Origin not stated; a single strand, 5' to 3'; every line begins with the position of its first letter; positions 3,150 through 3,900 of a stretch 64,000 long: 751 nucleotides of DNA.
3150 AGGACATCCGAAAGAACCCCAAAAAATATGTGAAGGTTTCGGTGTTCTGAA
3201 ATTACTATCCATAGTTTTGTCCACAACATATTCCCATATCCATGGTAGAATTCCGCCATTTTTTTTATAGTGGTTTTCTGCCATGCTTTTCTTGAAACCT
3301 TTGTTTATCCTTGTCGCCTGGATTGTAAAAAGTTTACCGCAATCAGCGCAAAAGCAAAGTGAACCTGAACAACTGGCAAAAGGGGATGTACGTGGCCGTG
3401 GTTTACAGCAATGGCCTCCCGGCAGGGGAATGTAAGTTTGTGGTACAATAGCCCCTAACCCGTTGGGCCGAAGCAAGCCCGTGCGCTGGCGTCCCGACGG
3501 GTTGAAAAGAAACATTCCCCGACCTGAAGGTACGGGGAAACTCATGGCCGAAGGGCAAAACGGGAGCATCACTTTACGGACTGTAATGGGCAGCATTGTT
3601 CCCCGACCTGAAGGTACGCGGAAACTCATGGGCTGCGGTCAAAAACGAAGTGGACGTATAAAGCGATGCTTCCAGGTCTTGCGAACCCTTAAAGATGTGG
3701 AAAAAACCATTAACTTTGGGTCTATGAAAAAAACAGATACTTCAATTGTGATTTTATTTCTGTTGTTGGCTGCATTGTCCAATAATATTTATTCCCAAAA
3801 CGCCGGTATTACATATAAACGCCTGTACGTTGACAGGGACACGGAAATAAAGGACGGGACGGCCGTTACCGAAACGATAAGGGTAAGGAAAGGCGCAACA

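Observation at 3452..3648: A 197-nt GC-rich multi-hairpin element downstream of T9SS genes, with a compensatory base-pair change between its two copies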

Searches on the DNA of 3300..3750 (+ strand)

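Call 15: search_rna_families(source=window, start=3300, end=3750, threshold=evalue, max_evalue=10, show_alignments=3)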
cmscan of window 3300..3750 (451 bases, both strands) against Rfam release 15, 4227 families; matches with E-value up to 10: 1.
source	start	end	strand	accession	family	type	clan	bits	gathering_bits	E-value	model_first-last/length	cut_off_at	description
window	3393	3549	-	RF02695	NrsZ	Gene; sRNA;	-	12.9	76.9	0.36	1-236/236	no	Nitrogen regulated small RNA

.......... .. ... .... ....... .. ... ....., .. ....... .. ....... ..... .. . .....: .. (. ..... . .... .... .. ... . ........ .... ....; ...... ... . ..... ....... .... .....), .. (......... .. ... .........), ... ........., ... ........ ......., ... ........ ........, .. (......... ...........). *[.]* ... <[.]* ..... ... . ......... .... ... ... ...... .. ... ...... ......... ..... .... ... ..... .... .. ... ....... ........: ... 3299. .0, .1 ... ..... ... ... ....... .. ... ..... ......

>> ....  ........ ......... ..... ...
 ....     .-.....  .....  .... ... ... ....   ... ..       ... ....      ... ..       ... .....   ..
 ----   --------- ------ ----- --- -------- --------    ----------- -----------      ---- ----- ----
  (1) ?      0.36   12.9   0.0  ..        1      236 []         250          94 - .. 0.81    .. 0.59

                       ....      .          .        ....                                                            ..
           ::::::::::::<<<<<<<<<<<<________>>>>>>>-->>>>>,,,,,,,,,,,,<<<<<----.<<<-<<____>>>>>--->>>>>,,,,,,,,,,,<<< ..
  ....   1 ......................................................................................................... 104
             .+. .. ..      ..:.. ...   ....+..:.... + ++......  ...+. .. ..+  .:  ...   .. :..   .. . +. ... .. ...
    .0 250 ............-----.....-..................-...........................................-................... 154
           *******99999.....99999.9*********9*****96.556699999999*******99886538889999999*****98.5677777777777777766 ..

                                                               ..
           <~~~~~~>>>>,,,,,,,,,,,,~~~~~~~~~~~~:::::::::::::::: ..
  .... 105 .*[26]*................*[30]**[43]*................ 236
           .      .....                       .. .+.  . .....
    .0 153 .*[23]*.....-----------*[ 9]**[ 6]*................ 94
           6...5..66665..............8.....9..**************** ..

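Call 54: build_rna_model(alignment_id=A3, structure=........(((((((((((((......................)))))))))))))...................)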
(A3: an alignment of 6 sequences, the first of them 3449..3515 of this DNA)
Model R1 built from alignment A3 (6 sequences, 75 columns); structure: as given.
model positions 70; base pairs 13; branch points 0; effective number of sequences 3.11; information 0.804 bits per position. Calibrated on 0.2 Mb of random sequence (short: E-values are rough).
structure used (alignment columns):
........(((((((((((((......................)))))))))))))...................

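Call 55: search_with_rna_model(model_id=R1, source=window, filters=off, max_evalue=10)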
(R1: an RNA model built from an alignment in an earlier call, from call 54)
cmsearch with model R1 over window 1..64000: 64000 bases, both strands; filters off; matches with E-value up to 10: 22.
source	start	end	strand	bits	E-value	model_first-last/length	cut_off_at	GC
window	24349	24419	+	81.1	1.9e-23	1-70/70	no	0.46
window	3450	3519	+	79.8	5e-23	1-70/70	no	0.63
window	8200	8269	+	76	8.4e-22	1-70/70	no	0.59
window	24344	24410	-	16.4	0.011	1-70/70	no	0.45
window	8194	8260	-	12.2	0.26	1-70/70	no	0.58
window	8425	8482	-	11.4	0.46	1-70/70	no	0.28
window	3444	3510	-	11.2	0.54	1-70/70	no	0.61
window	45678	45733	+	10.8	0.73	1-70/70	no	0.38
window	9050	9103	+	10.6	0.87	1-70/70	no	0.37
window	53755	53824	-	10.4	0.97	1-70/70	no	0.43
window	9922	9977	+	10.2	1.1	1-70/70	no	0.32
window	62232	62277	-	8.9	3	1-70/70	no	0.37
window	58951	58993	+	8.9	3.1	1-70/70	no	0.21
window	42457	42495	+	8.6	3.9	1-70/70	no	0.36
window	63408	63466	-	8.5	4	1-70/70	no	0.31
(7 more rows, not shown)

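Call 56: search_with_rna_model(model_id=R1, sources=[L175, L176, L177, L178, L179, L180, L181], filters=off, max_evalue=10)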
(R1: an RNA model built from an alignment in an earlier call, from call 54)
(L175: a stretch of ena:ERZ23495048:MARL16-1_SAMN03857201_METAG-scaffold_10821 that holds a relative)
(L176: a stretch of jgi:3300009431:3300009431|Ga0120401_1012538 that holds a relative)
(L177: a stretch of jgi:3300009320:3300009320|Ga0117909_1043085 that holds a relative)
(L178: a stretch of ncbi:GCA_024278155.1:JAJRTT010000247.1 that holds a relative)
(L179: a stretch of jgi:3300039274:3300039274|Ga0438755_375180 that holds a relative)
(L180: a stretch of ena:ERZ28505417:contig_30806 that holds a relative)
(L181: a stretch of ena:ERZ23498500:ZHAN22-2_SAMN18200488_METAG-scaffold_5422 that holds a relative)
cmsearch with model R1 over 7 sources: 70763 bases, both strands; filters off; matches with E-value up to 10: 33.
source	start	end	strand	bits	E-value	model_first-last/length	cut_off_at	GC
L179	7648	7717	+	81.4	1.7e-23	1-70/70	no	0.49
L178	2398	2468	+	79.8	5.7e-23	1-70/70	no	0.46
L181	5516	5585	+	78.6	1.4e-22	1-70/70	no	0.44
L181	5506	5576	-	15.8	0.021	1-70/70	no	0.46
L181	5590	5661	+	15.5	0.024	1-70/70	no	0.36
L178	2393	2459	-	15.1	0.034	1-70/70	no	0.45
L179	5317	5389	-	14.5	0.054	1-70/70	no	0.3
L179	7655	7701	-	13.5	0.11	8-54/70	no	0.55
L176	4735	4790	-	11.4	0.5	1-70/70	no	0.36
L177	4925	4980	-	11.4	0.5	1-70/70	no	0.36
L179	14100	14157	+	11.2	0.62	1-70/70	no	0.34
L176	3943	3980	+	11.1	0.63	1-70/70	no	0.39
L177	4133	4170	+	11.1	0.63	1-70/70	no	0.39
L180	850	889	-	10.7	0.87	1-70/70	no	0.2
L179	11632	11689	-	10.2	1.3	1-70/70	no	0.47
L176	411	449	+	9.3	2.4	1-70/70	no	0.28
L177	601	639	+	9.3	2.4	1-70/70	no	0.28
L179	11137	11173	-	9.1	2.9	1-70/70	no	0.32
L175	617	667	-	9.1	2.9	1-70/70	no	0.45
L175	1378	1416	-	8.9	3.4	1-70/70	no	0.31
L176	3551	3597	-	8.7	3.9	1-70/70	no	0.45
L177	3741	3787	-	8.7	3.9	1-70/70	no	0.45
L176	8480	8527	+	8.5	4.4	1-70/70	no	0.33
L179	7855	7907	+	8.2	5.4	1-70/70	no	0.42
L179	642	686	-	8.1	6.2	1-70/70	no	0.22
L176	2636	2666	-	8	6.4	1-70/70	no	0.35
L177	2826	2856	-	8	6.4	1-70/70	no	0.35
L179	7809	7854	-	7.9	7.1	1-70/70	no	0.2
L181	14767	14799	+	7.8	7.2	1-70/70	no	0.15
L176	11000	11046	-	7.8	7.7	1-70/70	no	0.34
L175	625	678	+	7.7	8.1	1-70/70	no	0.46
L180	2999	3048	+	7.6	8.4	1-70/70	no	0.42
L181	5597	5645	-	7.6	9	8-54/70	no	0.37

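Call 68: search_with_rna_model(model_id=R1, sources=[L182, L183, L184, L185, L186, L187, L188, L189], filters=off, max_evalue=1)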
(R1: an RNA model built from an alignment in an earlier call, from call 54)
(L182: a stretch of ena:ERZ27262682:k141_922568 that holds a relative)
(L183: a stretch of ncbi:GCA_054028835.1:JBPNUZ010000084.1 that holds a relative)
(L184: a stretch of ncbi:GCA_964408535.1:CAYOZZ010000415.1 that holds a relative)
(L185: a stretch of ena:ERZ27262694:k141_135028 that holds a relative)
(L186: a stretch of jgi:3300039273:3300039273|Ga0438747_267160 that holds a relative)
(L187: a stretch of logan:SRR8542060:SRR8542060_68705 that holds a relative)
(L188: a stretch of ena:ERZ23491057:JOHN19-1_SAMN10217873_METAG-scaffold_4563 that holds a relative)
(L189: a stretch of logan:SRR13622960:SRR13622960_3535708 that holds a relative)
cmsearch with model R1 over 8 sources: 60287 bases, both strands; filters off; matches with E-value up to 1: 5.
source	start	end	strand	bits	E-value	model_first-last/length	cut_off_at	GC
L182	3416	3485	+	62.6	1.6e-17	1-70/70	no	0.53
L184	4983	5052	+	30.4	3.5e-07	1-70/70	no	0.4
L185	5069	5138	+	30.4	3.5e-07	1-70/70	no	0.4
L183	5121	5190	+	26.2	7.8e-06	1-70/70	no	0.39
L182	3406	3476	-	25.1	1.7e-05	1-70/70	no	0.49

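Call 74: search_with_rna_model(model_id=R1, sources=[L118, L119, L120, L121, L122, L123, L124, L125, L126, L127, L128, L129, L130, L131, L132, L133, L134, L135, L136, L137, L138, L139, L140, L141, L142, L143, L144, L145, L146, L147, L148, L149, L150, L151, L152, L153, L154, L155, L156, L157, L158, L159, L160, L161, L162, L163, L164, L165, L166, L167, L168, L169, L170, L171, L172, L173, L174], max_evalue=1)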
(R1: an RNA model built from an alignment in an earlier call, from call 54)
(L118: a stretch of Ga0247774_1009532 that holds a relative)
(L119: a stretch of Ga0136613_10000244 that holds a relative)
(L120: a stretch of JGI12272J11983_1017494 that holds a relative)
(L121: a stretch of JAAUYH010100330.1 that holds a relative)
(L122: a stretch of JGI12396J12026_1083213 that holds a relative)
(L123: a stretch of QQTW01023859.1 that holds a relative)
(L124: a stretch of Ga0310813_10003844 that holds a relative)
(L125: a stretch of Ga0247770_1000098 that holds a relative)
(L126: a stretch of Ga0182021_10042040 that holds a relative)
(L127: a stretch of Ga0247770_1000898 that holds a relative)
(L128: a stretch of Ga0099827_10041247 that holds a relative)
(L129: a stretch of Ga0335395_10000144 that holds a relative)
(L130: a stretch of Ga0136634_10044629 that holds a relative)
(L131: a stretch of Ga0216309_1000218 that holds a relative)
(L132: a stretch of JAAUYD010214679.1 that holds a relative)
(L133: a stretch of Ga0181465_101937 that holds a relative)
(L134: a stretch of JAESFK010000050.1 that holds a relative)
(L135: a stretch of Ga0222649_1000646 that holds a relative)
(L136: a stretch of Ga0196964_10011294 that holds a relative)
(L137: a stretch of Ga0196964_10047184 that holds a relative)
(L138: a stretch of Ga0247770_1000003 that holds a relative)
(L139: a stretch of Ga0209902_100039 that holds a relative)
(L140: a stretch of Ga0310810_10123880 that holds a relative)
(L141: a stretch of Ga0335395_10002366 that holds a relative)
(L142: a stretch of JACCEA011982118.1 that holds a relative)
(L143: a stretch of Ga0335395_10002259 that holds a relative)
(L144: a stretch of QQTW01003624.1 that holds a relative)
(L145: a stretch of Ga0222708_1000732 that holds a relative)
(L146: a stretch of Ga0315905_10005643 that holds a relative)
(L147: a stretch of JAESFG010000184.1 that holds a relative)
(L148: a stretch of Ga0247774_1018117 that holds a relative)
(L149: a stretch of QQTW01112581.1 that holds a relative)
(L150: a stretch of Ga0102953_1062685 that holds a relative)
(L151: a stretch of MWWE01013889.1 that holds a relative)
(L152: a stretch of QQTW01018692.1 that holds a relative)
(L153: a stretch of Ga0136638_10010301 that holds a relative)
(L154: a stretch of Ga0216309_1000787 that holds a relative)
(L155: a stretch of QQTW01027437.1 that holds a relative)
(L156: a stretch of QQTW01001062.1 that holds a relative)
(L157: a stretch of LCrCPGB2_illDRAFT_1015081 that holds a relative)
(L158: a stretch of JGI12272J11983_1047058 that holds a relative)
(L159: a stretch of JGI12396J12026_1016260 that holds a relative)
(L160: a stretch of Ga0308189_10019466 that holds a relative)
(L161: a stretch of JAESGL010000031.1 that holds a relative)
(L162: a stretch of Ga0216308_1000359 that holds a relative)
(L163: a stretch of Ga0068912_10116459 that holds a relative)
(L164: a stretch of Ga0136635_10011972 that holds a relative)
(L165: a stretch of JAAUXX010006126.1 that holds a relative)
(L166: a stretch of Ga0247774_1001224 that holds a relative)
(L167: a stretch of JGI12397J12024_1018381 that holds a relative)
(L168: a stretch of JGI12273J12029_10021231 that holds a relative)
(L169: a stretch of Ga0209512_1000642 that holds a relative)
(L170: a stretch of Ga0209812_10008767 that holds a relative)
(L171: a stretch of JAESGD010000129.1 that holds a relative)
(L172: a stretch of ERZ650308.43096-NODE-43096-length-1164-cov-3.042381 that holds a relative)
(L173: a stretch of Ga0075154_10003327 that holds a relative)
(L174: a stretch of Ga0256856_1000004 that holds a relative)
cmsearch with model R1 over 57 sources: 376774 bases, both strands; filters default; matches with E-value up to 1: 3.
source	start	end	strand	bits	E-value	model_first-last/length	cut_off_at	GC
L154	1921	1972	-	16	0.093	1-70/70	no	0.38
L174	6326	6377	+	16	0.093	1-70/70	no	0.38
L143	5629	5675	+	14.3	0.32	1-70/70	no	0.55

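Call 75: search_dna_similar(query=window:3452-3648:+, collection=plasmids, mode=distant, max_evalue=0.01, max_rows=15)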
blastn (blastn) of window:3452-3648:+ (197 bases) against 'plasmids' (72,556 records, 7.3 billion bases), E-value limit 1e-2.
No match.

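Call 92: search_with_rna_model(model_id=R1, source=L190, filters=off, max_evalue=1)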
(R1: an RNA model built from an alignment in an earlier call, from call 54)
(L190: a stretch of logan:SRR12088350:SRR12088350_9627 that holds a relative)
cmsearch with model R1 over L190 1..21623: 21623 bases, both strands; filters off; matches with E-value up to 1: 2.
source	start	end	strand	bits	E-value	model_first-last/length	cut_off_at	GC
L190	21370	21403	+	9.4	0.68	1-70/70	no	0.44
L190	7580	7621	+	9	0.91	1-70/70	no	0.33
